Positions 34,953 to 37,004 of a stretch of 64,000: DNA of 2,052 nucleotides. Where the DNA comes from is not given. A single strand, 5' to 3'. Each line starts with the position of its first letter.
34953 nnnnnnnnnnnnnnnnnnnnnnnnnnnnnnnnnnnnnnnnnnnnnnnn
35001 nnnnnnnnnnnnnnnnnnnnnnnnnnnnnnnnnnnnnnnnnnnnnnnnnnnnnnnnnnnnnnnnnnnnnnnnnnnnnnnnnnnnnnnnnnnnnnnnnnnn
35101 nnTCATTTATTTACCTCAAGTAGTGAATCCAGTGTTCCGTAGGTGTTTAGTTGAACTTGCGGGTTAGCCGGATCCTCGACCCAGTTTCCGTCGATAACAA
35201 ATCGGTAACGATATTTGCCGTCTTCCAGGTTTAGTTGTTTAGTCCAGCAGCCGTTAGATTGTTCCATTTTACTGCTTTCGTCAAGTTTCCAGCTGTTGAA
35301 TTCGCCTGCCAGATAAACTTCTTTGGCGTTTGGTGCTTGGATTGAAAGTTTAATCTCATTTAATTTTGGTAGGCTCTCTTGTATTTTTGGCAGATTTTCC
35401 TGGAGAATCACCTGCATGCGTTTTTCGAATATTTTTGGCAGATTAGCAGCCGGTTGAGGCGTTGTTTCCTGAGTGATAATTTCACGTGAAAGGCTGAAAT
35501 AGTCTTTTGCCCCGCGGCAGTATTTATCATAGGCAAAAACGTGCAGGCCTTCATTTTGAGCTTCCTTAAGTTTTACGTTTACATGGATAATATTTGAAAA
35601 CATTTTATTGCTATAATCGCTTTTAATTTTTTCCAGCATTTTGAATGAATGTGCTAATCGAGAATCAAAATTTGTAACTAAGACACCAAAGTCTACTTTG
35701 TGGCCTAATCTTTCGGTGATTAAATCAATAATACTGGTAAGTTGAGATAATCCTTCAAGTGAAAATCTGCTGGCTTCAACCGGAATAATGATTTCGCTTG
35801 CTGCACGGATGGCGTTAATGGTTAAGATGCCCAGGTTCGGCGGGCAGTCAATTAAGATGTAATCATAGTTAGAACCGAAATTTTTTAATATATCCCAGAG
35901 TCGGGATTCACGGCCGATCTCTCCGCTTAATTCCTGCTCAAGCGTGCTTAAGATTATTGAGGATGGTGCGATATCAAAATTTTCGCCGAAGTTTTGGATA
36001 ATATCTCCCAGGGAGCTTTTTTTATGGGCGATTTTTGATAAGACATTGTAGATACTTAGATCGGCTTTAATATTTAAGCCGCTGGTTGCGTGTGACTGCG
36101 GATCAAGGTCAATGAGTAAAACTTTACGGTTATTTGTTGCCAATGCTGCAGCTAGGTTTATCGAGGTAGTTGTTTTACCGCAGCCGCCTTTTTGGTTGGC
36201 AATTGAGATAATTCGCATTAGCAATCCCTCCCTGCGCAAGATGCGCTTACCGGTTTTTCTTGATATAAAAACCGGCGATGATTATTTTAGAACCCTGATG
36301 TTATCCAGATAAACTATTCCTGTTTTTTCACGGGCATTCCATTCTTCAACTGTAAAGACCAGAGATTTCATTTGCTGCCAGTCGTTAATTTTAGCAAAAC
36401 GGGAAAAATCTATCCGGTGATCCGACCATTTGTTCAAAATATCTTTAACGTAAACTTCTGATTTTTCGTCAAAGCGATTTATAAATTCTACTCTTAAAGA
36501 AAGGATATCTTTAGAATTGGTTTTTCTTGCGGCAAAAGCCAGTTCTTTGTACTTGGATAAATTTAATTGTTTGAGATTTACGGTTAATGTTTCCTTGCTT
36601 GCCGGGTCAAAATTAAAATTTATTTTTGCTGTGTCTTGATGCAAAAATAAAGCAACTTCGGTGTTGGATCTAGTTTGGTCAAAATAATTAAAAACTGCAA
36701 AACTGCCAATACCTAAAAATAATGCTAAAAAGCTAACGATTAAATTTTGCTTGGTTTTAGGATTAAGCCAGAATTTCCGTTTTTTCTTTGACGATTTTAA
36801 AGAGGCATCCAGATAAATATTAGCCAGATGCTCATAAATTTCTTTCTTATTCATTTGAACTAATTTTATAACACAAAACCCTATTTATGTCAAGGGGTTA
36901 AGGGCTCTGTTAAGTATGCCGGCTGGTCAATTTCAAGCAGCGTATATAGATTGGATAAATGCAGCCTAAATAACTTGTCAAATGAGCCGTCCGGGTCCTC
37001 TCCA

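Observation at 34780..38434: ParA/MinD ATPase fused to a glycogen-binding module (CBM48) in an operon with a GH57 enzyme: candidate glycogen-granule positioning system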

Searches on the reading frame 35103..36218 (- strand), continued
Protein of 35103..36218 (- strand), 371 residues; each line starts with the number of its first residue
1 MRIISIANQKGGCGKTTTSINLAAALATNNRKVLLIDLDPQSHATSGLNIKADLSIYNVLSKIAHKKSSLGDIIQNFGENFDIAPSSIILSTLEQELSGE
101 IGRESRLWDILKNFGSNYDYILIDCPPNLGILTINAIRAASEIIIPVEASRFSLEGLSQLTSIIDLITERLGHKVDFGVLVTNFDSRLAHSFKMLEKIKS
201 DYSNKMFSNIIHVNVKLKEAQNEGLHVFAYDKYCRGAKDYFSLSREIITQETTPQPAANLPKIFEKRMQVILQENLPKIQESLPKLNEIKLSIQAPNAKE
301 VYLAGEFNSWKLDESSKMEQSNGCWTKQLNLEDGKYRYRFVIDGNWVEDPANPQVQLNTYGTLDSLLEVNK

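Call 58: find_encoding_contigs(protein=P0394, flank=9000, max_places=2)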
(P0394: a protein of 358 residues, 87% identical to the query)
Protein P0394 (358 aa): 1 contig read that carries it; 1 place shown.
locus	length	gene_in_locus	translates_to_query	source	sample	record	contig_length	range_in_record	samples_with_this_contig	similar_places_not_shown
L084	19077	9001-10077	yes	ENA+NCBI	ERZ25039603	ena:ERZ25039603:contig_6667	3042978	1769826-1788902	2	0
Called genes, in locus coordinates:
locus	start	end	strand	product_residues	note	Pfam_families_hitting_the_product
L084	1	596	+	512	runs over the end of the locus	PF02881:SRP54_N, PF00448:SRP54, PF01656:CbiA (faint), PF02978:SRP_SPB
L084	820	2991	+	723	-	PF01464:SLT, PF01476:LysM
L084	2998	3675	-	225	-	PF00149:Metallophos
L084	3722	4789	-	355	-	PF21016:RlmN_N, PF04055:Radical_SAM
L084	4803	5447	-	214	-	PF02390:Methyltransf_4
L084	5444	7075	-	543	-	PF01343:Peptidase_S49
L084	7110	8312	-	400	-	PF06414:Zeta_toxin (faint), PF03477:ATP-cone (weak)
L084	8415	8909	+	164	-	PF13411:MerR_1, PF00376:MerR (faint)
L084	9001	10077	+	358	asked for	PF00142:Fer4_NifH (weak), PF01656:CbiA, PF06564:CBP_BcsQ, PF09140:MipZ (weak), PF10609:ParA (weak), PF13614:AAA_31, PF09140:MipZ (weak), PF16561:AMPK1_CBM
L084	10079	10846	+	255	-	-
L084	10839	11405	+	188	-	-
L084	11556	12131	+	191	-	PF04542:Sigma70_r2, PF08281:Sigma70_r4_2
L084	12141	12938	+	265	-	PF05448:AXE1 (faint), PF12146:Hydrolase_4 (faint), PF01738:DLH (weak)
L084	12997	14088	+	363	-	PF13624:SurA_N_3 (weak), PF13462:Thioredoxin_4, PF13098:Thioredoxin_2, PF01323:DSBA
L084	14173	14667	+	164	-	-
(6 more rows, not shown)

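Call 67: search_solved_structures(query=A5, max_evalue=1)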
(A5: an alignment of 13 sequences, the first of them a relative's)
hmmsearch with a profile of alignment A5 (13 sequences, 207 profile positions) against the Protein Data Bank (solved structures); distinct sequences matched with E-value up to 1: 3.
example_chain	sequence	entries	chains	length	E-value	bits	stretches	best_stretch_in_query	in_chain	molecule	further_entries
1vp8_A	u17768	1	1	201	0.092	15.4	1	104-160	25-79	hypothetical protein AF0103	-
2vld_A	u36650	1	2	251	0.14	14.8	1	35-92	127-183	Endonuclease NucS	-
8h3v_E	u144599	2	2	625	0.43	13.3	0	133-164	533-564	DNA-directed RNA polymerase subunit gamma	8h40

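Call 74: fold_search(model_id=the predicted structure, library=pdb)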
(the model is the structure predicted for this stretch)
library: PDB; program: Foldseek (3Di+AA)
matches with E <= 10: 1684; with E <= 0.001: 365
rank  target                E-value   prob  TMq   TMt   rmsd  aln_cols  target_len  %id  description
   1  9a6n_A                6.9e-18  1.00  0.51  0.72   6.9       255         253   43  Integrative model of SOJ-NRDR by crosslinking MS and deep learning (released 2024-09-18)
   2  8ray_A                1.1e-17  1.00  0.53  0.74   6.8       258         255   40  ParA in complex with ATP (released 2025-03-26)
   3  8ray_B                2.6e-17  1.00  0.50  0.71   7.1       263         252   36  ParA in complex with ATP (released 2025-03-26)
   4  1wcv                  4.8e-17  1.00  0.50  0.73   6.7       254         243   34  Structure of the bacterial chromosome segregation protein Soj (released 2005-01-12)
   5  2bek_B                3.5e-16  1.00  0.50  0.73   6.9       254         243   33  Structure of the bacterial chromosome segregation protein Soj (released 2005-01-12)
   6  2bek_A                3.9e-16  1.00  0.50  0.73   6.9       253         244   34  Structure of the bacterial chromosome segregation protein Soj (released 2005-01-12)
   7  2bej                  2.1e-15  1.00  0.51  0.73   6.8       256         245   33  Structure of the bacterial chromosome segregation protein Soj (released 2005-01-12)
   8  6iub_A                2.4e-15  1.00  0.53  0.71   6.7       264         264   33  Structure of Helicobacter pylori Soj protein (released 2019-02-13)
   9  8jml_B                2.4e-15  1.00  0.52  0.70   6.9       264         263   32  Structure of Helicobacter pylori Soj protein mutant, D41A (released 2024-05-29)
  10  8jmj_A                1.1e-13  1.00  0.53  0.72   6.7       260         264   32  Structure of Helicobacter pylori Soj-DNA-Spo0J complex (released 2024-05-29)
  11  4pfs_B                2.2e-13  1.00  0.52  0.75   6.6       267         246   27  Crystal Structure of Cobyrinic Acid a,c-diamide synthase from Mycobacterium smegmatis (released 2014-05-21)
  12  4pfs_A                6.9e-13  1.00  0.49  0.71   5.4       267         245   24  Crystal Structure of Cobyrinic Acid a,c-diamide synthase from Mycobacterium smegmatis (released 2014-05-21)
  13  5ihp_A                7.8e-13  1.00  0.49  0.71   6.0       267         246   26  Crystal Structure of Cobyrinic Acid a,c-diamide synthase from Mycobacterium smegmatis with bound ADP and Magnesium (released 2016-03-30)
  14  5if9_A                1.1e-12  1.00  0.50  0.71   5.6       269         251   24  Crystal Structure of Cobyrinic Acid a,c-diamide synthase from Mycobacterium smegmatis with bound ATP analog and Magnes (released 2016-03-09)
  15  5if9_B                1.2e-12  1.00  0.50  0.73   5.7       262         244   28  Crystal Structure of Cobyrinic Acid a,c-diamide synthase from Mycobacterium smegmatis with bound ATP analog and Magnes (released 2016-03-09)
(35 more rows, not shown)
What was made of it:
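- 35454..36218 (-): ATPase module (residues 1-255), chromosomal ParA/Soj type. Foldseek gives the same ranking (call 74).
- On CBM48 / AMPK1_CBM (PF16561) glycogen-binding modules: In Foldseek the ATPase dominated the hit list (call 74).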

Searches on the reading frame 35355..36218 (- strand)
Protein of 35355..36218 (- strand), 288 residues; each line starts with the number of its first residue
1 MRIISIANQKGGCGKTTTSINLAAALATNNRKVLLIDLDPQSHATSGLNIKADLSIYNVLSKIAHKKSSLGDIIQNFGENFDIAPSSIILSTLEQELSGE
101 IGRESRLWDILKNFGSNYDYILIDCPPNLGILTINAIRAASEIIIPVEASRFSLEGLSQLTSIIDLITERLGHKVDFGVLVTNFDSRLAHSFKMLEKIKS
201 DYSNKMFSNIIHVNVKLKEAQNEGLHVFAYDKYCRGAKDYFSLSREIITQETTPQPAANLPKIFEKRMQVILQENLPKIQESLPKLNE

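Call 45: search_solved_structures(query=window:35355-36218:-, max_evalue=1e-10, show_alignments=2)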
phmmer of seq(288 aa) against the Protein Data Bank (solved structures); distinct sequences matched with E-value up to 1e-10: 17.
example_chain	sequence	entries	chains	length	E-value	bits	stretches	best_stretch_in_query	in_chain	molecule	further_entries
8ray_B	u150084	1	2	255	2.5e-53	184.6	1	2-252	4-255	ParA family protein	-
1wcv_1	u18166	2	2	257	1.4e-38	136.2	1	2-249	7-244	SEGREGATION PROTEIN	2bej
2bek_A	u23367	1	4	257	1.9e-37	132.6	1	2-249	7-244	SEGREGATION PROTEIN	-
6iub_A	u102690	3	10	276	2e-34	122.6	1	2-248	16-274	SpoOJ regulator (Soj)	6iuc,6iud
8jmj_A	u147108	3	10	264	2.3e-33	119.2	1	2-248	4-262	SpoOJ regulator (Soj)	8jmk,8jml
4pfs_A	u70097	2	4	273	5.5e-31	111.4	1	2-241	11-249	Cobyrinic Acid a,c-diamide synthase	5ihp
5if9_A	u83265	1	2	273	5.6e-31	111.4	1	2-241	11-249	Cobyrinic Acid a,c-diamide synthase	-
7dut_A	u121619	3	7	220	3.5e-20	76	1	3-186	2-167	SOJ protein (Soj)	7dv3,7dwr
3k9g_A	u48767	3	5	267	2.9e-17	66.4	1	2-192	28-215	PF-32 protein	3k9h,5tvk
6non_A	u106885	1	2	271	4.3e-14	56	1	1-172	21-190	Cobyrinic acid ac-diamide synthase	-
6noo_A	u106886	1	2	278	4.5e-14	55.9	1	1-172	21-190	Maintenance of carboxysome positioning A protein, MCDA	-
2oze_A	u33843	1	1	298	5.5e-14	55.7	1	9-235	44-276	Orf delta'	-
6nop_B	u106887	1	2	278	6e-13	52.3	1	1-172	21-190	Cobyrinic acid ac-diamide synthase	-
1ion_A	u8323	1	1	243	7.2e-13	52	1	2-247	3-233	PROBABLE CELL DIVISION INHIBITOR MIND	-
1g3q_A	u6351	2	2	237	1.9e-12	50.6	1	2-247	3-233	CELL DIVISION INHIBITOR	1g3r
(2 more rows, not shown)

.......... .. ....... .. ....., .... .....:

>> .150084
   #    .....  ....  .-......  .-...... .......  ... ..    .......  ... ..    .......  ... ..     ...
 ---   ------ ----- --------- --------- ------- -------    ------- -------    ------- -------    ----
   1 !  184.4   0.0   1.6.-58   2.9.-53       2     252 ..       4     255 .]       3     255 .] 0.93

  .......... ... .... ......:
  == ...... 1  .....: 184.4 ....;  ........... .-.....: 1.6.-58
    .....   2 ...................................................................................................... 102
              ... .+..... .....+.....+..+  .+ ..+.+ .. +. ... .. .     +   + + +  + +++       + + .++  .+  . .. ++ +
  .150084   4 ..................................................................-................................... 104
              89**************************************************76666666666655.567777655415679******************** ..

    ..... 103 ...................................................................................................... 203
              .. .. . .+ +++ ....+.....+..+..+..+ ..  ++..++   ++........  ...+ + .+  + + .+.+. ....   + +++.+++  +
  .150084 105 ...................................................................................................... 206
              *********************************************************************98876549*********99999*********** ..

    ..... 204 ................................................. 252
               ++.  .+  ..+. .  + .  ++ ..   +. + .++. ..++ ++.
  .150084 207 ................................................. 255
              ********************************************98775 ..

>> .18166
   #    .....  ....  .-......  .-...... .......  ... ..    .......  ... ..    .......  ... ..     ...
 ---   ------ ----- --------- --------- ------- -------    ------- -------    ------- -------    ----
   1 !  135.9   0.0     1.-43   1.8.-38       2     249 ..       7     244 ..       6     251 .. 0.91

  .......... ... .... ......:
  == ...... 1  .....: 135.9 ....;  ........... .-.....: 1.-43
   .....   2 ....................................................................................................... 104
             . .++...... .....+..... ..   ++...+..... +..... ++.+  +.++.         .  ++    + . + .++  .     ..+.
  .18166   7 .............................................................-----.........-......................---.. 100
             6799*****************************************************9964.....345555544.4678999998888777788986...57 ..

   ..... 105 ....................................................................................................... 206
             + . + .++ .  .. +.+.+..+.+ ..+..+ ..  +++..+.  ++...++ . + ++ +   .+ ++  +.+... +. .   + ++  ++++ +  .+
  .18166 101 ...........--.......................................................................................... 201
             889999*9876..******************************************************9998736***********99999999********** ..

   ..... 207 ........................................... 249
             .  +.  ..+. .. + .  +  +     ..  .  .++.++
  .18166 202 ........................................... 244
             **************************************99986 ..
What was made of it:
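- The ATPase is closest to chromosomal ParA/Soj (8RAY E 2.5e-53; calls 45, 74). The closest solved relatives are chromosomal ParAs (calls 45, 74).
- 35454..36218 (-): Best solved relative is M. xanthus ParA 8RAY at E 2.5e-53, then T. thermophilus Soj and H. pylori Soj (call 45).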

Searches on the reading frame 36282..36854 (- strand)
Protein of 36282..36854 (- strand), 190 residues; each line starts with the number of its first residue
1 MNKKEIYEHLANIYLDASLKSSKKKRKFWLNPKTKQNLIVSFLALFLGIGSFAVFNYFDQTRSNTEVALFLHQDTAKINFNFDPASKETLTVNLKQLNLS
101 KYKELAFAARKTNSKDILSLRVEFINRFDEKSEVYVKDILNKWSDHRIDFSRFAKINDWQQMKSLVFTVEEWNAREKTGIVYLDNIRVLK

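Call 3: search_protein_families(library=pfam, proteins=[window:36282-36854:-], max_evalue=0.01)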
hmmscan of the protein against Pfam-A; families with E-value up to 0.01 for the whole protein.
window:36282-36854:- (190 aa): 0 families

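Call 4: search_protein_families(library=ncbifam, proteins=[window:36282-36854:-], max_evalue=0.01)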
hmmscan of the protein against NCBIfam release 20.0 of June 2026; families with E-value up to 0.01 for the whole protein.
window:36282-36854:- (190 aa): 1 family
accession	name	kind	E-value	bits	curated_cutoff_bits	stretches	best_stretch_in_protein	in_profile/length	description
TIGR01218.1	Gpos_tandem_5TM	subfamily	0.0088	15.8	35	0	6-64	115-175/208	tandem five-TM protein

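Call 13: search_protein_families(library=pfam, proteins=[window:36282-36854:-], max_evalue=10)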
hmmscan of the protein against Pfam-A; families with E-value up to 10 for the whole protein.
window:36282-36854:- (190 aa): 0 families

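Call 18: find_homologous_proteins(query=window:36282-36854:-, max_evalue=0.001)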
Query window:36282-36854:- (190 aa): 656 proteins with E <= 0.001 among 796 candidates; the best 120 are listed.
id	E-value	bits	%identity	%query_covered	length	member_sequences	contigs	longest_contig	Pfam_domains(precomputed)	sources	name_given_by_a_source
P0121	1.3e-117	408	100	100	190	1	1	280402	-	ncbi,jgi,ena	ncbi:MAG: hypothetical protein WCY09_01355 [Candidatus Omnitrophota bacterium]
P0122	3.0e-91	322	76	100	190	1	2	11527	-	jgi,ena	-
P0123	3.7e-89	315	74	100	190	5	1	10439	-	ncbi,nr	ncbi:MAG: hypothetical protein PHR84_06515 [Candidatus Omnitrophica bacterium]|nr:hypothetical prote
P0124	7.1e-89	314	73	100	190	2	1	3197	-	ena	-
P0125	1.2e-86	307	73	100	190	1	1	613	-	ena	-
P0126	1.6e-84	300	72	100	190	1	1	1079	-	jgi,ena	-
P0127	4.4e-84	299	71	100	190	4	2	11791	-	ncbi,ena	-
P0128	9.6e-84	297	71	100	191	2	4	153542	-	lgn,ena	-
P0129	3.7e-83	296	72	100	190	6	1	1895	-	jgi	-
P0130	1.2e-82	294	72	100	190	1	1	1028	-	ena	-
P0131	3.0e-82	293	72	100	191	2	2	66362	-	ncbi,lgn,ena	-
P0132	5.3e-81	288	71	100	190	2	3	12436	-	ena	-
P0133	8.5e-81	288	70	100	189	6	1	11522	-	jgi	-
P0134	5.1e-80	285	69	100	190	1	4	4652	-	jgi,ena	-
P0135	1.2e-78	281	68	100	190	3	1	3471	-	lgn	-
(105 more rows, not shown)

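Call 32: predict_structure(alignment_id=A2)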
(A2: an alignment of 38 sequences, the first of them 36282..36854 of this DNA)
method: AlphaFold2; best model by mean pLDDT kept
length: 190 residues; sequences in the alignment: 38
mean_pLDDT: 74.2   pTM: 0.60
mean pLDDT of the five models: 74.2, 73.0, 70.0, 69.5, 63.5
residues with pLDDT >= 90: 49; 70-90: 67; 50-70: 50; < 50: 24
segments of 3 or more residues with pLDDT < 50: 18-31, 55-63
pLDDT, mean of each block of 10 residues (from residue 1): 70 54 40 60 62 47 65 76 76 88 91 86 91 89 92 70 91 71 91
secondary structure, 60 per line:
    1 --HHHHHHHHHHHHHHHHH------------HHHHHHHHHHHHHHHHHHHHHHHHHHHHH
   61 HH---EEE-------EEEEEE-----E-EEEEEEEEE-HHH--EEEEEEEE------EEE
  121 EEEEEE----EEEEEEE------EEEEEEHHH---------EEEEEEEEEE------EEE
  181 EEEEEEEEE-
elements in order: H3-19 H32-62 E66-68 E76-81 E89-97 E104-111 E118-126 E131-137 E144-149 E162-171 E178-189
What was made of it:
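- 36669..36761 (-): p190 transmembrane helix (about residues 32-62). AF2 helix 32-62 (call 32).
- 36288..36659 (-): p190 periplasmic beta-sandwich (residues 66-189), a CBM11/CBM30/CBM8-like fold. pLDDT 76-92 (call 32).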

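Call 40: find_encoding_contigs(protein=P0121, flank=10000, max_places=1)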
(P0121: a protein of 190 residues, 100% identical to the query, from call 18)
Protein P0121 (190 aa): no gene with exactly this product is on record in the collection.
